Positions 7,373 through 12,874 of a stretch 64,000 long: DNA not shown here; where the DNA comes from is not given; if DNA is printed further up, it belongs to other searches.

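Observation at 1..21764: Candidate sigma54-controlled giant extracellular copper-oxidase system with its own copper-centre assembly and disulfide maturation module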

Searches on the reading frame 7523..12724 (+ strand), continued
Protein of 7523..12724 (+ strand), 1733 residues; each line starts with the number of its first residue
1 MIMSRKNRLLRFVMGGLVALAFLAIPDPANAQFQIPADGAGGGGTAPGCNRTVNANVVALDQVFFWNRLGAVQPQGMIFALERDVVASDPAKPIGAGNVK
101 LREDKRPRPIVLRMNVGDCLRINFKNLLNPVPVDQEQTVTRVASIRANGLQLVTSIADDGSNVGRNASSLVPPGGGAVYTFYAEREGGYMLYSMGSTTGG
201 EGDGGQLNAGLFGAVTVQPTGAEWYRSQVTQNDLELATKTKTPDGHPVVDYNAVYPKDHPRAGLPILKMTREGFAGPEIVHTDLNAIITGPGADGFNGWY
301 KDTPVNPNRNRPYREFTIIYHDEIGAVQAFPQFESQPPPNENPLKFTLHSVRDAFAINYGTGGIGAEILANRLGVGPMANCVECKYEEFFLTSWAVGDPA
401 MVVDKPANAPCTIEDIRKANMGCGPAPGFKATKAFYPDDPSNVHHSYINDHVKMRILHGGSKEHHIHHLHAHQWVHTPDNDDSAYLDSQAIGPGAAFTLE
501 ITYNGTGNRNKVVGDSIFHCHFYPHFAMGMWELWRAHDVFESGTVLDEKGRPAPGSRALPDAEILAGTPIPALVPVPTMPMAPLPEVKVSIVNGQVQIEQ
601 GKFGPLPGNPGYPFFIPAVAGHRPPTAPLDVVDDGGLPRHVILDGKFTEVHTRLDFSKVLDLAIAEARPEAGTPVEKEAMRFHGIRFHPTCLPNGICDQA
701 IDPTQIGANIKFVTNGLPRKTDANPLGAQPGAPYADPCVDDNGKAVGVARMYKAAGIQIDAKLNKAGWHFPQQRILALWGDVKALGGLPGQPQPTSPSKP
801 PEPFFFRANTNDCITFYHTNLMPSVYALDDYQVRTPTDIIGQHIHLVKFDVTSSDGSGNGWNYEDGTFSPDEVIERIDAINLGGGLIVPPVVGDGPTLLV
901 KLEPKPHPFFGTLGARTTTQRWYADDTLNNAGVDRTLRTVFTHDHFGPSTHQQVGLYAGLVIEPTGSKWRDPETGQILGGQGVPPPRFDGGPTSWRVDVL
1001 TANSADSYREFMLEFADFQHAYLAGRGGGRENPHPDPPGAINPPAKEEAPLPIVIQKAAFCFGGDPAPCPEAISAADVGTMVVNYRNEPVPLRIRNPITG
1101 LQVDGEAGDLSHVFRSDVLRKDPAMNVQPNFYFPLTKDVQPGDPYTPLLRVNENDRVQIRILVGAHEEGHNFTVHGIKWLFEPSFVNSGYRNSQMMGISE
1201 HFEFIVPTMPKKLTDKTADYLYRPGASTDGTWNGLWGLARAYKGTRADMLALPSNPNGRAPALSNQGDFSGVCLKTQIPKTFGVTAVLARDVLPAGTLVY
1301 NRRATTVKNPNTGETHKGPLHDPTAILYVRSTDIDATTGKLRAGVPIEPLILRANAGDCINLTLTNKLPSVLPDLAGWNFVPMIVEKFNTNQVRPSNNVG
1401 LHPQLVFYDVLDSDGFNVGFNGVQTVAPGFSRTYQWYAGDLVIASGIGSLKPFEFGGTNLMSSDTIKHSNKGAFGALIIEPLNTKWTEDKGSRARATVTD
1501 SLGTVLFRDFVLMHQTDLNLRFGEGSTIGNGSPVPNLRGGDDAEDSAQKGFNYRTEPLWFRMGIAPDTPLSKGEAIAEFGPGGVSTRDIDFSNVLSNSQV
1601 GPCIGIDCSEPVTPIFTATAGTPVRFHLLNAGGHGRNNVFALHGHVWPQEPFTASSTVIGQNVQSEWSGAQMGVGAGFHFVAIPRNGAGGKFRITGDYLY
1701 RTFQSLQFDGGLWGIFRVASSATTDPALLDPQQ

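Call 20: find_related_loci(query=A1, collection=genome_contigs, flank=10000)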
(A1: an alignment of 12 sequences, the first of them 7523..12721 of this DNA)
Query A1 (1733 aa) in genome_contigs; peptide patterns used: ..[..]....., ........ (x = any residue, [..] = any of these).
600 stretches matched a pattern (row limit reached: there are more); 586 encode a relative of the query (tblastn E <= 1e-3); the best 80 are kept; 80 distinct loci.
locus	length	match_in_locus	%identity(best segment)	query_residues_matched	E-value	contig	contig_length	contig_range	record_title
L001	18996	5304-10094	65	44-1718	0e+0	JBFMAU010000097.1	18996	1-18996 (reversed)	MAG: Acidobacteriota bacterium isolate MAG146 MAG146_97, whole genome shotgun sequence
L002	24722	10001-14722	62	42-1718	0e+0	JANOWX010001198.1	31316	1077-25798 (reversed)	MAG: Acidobacteriota bacterium isolate VAR_35_metabat_317 VAR_35_k141_1415903, whole genome shotgun sequence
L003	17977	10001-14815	63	44-1718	0e+0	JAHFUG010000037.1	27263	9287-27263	MAG: Blastocatellia bacterium isolate nzgw74 NODE_53_length_27264_cov_8.989132, whole genome shotgun sequence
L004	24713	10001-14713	61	49-1718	0e+0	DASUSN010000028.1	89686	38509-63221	MAG TPA_asm: Thermoanaerobaculia bacterium isolate SMAG_U1737 k141_12994, whole genome shotgun sequence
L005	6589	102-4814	62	45-1718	0e+0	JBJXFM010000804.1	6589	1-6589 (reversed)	MAG: Blastocatellia bacterium isolate F1F2.bin.451 k127_4832977, whole genome shotgun sequence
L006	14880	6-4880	60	44-1718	0e+0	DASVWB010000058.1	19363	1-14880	MAG TPA_asm: Pyrinomonadaceae bacterium isolate SMAG_U3359 k141_300185, whole genome shotgun sequence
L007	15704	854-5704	60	49-1731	0e+0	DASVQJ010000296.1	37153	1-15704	MAG TPA_asm: Pyrinomonadaceae bacterium isolate SMAG_U3205 k141_619246, whole genome shotgun sequence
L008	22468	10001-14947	59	24-1718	0e+0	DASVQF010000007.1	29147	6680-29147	MAG TPA_asm: Pyrinomonadaceae bacterium isolate SMAG_U3200 k141_56759, whole genome shotgun sequence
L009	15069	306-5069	60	49-1718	0e+0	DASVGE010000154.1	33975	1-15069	MAG TPA_asm: Pyrinomonadaceae bacterium isolate SMAG_U2107 k141_338047, whole genome shotgun sequence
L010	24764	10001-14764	60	49-1718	0e+0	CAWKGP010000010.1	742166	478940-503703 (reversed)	MAG: uncultured Acidobacteriota bacterium isolate MFD09206.bin.2.183 genome assembly, contig: contig_496, whole genome s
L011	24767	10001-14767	59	46-1719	0e+0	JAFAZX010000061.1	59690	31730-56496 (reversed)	MAG: Acidobacteriota bacterium isolate CP_BM_RX_R9_16 BM_RX_R9_k147_2935512, whole genome shotgun sequence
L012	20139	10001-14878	59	2-1718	0e+0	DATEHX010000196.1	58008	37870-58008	MAG TPA_asm: Pyrinomonadaceae bacterium isolate SMAG_U8822 k141_379653, whole genome shotgun sequence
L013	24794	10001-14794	59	41-1718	0e+0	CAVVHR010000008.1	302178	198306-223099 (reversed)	MAG: uncultured Acidobacteriota bacterium isolate MFD02840.bin.2.217 genome assembly, contig: contig_52100, whole genome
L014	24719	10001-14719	60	41-1718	0e+0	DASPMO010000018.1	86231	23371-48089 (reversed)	MAG TPA_asm: Thermoanaerobaculia bacterium isolate SMAG_U12094 k141_377369, whole genome shotgun sequence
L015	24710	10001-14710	60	49-1718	0e+0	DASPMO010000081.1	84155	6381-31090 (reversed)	MAG TPA_asm: Thermoanaerobaculia bacterium isolate SMAG_U12094 k141_44918, whole genome shotgun sequence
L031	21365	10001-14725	61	47-1718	0e+0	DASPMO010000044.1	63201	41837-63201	MAG TPA_asm: Thermoanaerobaculia bacterium isolate SMAG_U12094 k141_5716, whole genome shotgun sequence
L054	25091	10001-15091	49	8-1718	0e+0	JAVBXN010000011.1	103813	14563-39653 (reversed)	MAG: Pelobacter sp. isolate GS8 160, whole genome shotgun sequence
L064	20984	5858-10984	51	3-1733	0e+0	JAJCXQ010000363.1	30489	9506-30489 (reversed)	MAG: Acidobacteriota bacterium isolate OFTM268 OFTM268_362, whole genome shotgun sequence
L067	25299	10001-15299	59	3-1733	0e+0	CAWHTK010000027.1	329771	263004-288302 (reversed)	MAG: Blastocatellia bacterium isolate MFD09206.bin.2.102 genome assembly, contig: contig_8594, whole genome shotgun sequ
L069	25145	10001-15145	48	48-1718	0e+0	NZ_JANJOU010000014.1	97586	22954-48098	Roseomonas populi strain CN29 Scaffold11_1, whole genome shotgun sequence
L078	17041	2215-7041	48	3-1719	0e+0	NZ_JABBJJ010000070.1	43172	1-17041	Pyxidicoccus fallax strain DSM 14698 NODE_70_length_43172_cov_35.8809, whole genome shotgun sequence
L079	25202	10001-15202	53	49-1718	0e+0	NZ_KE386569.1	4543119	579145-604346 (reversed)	Methylobacter luteus IMV-B-3098 MetluDRAFT_scaffold1.1, whole genome shotgun sequence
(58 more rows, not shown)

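Call 51: search_dna_similar(query=window:7523-12721:+, collection=plasmids, mode=protein, max_rows=20)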
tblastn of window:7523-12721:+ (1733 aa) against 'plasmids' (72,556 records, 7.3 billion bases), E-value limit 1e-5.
Records with a match: 32; places in all: 52; records where one place covers at least 80% of the query: 9.
Best place of each record, by identity: <60% 32.
By first word of the organism name: Paracoccus 8; Priestia 4; Bacillus 2; Pseudonocardia 2; Indioceanicola 1; Roseomonas 1; Sphingobium 1; Rubrobacter 1; Microvirga 1; Nonomuraea 1; and 10 more.
By predicted mobility (MOB-suite, as given by PLSDB): non-mobilizable 27; mobilizable 3; conjugative 2.
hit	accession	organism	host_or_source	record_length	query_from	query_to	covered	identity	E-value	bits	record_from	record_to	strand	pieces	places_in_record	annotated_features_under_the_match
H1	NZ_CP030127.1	Indioceanicola profundi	sediment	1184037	49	1718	96%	49.7%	0e+0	1521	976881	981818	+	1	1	none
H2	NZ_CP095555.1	Roseomonas gilardii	single cell,blood and other clinical ...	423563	49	1718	86%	35.0%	0e+0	852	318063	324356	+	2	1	hypothetical protein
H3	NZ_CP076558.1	Sphingobium xenophagum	bacteria,La Roche-Posay thermal water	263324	51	1647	92%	31.7%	0e+0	673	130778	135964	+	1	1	hypothetical protein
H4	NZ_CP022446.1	Bacillus cereus C1L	whole organism,rhizosphere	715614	56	1729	91%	27.4%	4e-73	414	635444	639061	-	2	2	multicopper oxidase domain-containing protein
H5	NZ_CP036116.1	Bacillus mycoides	cell culture,soil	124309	56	1731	91%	27.3%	2e-74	417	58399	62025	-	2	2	multicopper oxidase domain-containing protein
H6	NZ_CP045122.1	Rubrobacter marinus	single pure culture,marine sediment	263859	365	1733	77%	31.5%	1e-114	616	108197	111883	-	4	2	hypothetical protein | Ig-like domain-containing protein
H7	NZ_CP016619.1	Microvirga ossetica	Vicia alpestris,cell culture,nodules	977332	56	1718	96%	25.2%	1e-79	301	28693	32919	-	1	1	multicopper oxidase domain-containing protein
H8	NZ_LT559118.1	Nonomuraea gerenzanensis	-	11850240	51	1725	92%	25.9%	8e-49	410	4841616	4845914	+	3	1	none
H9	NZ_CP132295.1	Natronococcus sp. AD-5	cell culture,sediment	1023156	57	1718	90%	24.8%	2e-42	288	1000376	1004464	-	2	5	record has no annotation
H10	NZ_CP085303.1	Haladaptatus pallidirubidus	cell culture,saline soil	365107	51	1701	90%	24.0%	1e-37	284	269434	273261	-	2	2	multicopper oxidase domain-containing protein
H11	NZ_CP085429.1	Priestia megaterium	single cell,soil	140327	313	1718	76%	28.1%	2e-75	412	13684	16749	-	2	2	multicopper oxidase domain-containing protein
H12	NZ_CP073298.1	Priestia megaterium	Homo sapiens,cell culture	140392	313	1718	76%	28.1%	2e-75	412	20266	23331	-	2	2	multicopper oxidase domain-containing protein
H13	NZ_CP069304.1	Shinella sp. PSBB067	monoisolate,Minnesota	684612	50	1022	55%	38.2%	6e-89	607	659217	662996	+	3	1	hypothetical protein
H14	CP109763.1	Priestia megaterium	potato,mixed culture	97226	313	1718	75%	28.0%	4e-79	507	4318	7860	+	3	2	multicopper oxidase domain-containing protein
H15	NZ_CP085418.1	Priestia megaterium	single cell,soil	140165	313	1718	76%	27.8%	2e-75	513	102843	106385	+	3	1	multicopper oxidase domain-containing protein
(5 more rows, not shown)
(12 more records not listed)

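Call 52: get_annotated_region(hit=H1, flank=11000)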
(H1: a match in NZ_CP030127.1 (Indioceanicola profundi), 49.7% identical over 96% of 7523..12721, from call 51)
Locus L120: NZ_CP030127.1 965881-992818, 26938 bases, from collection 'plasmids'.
description: Indioceanicola profundi strain SCSIO 08040 plasmid unnamed1, complete sequence
organism: Indioceanicola profundi (NCBI taxid 2220096)
taxonomy: Bacteria; Pseudomonadota; Alphaproteobacteria; Rhodospirillales; Azospirillaceae; Indioceanicola; Indioceanicola profundi
host: -; source: sediment; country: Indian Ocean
typing (MOB-suite, as given by PLSDB): non-mobilizable
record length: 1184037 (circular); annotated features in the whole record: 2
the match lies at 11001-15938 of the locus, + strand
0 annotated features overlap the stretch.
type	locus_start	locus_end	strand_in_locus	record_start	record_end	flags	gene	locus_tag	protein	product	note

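Call 54: search_protein_families(library=ncbifam, proteins=[L079:9869-15205:+, L069:9875-15151:+, L120:10875-15944:+, L078:2197-7467:+, L054:9986-15091:+], max_evalue=1e-10)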
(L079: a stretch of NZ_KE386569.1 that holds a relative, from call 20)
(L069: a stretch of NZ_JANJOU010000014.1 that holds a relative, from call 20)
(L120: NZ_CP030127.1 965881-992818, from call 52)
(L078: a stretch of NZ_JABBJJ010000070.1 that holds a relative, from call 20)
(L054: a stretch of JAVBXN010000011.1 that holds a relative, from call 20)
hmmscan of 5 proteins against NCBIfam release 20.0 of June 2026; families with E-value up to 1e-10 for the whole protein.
L079:9869-15205:+ (1779 aa): 1 family
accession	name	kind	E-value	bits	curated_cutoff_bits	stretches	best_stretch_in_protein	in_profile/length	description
NF041487.1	copper_ox_MnxG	equivalog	0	1417.3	3100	6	396-707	246-584/1894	manganese-oxidizing multicopper oxidase MnxG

L069:9875-15151:+ (1759 aa): 1 family
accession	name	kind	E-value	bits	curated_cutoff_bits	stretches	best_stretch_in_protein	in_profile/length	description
NF041487.1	copper_ox_MnxG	equivalog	0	1401.5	3100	4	749-1314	818-1408/1894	manganese-oxidizing multicopper oxidase MnxG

L120:10875-15944:+ (1690 aa): 1 family
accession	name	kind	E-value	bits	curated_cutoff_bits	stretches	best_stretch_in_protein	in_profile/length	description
NF041487.1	copper_ox_MnxG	equivalog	0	1409.5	3100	4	43-571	1-588/1894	manganese-oxidizing multicopper oxidase MnxG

L078:2197-7467:+ (1757 aa): 1 family
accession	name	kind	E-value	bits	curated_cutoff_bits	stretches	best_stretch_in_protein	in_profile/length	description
NF041487.1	copper_ox_MnxG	equivalog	0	1186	3100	4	38-582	1-585/1894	manganese-oxidizing multicopper oxidase MnxG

L054:9986-15091:+ (1702 aa): 1 family
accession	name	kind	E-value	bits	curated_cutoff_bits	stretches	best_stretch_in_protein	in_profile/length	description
NF041487.1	copper_ox_MnxG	equivalog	0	1406.9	3100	4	34-601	1-590/1894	manganese-oxidizing multicopper oxidase MnxG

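Call 71: find_encoding_contigs(protein=window:7523-12724:+, flank=1000, max_places=3)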
Protein window:7523-12724:+ (1733 aa): no gene with exactly this product is on record in the collection.
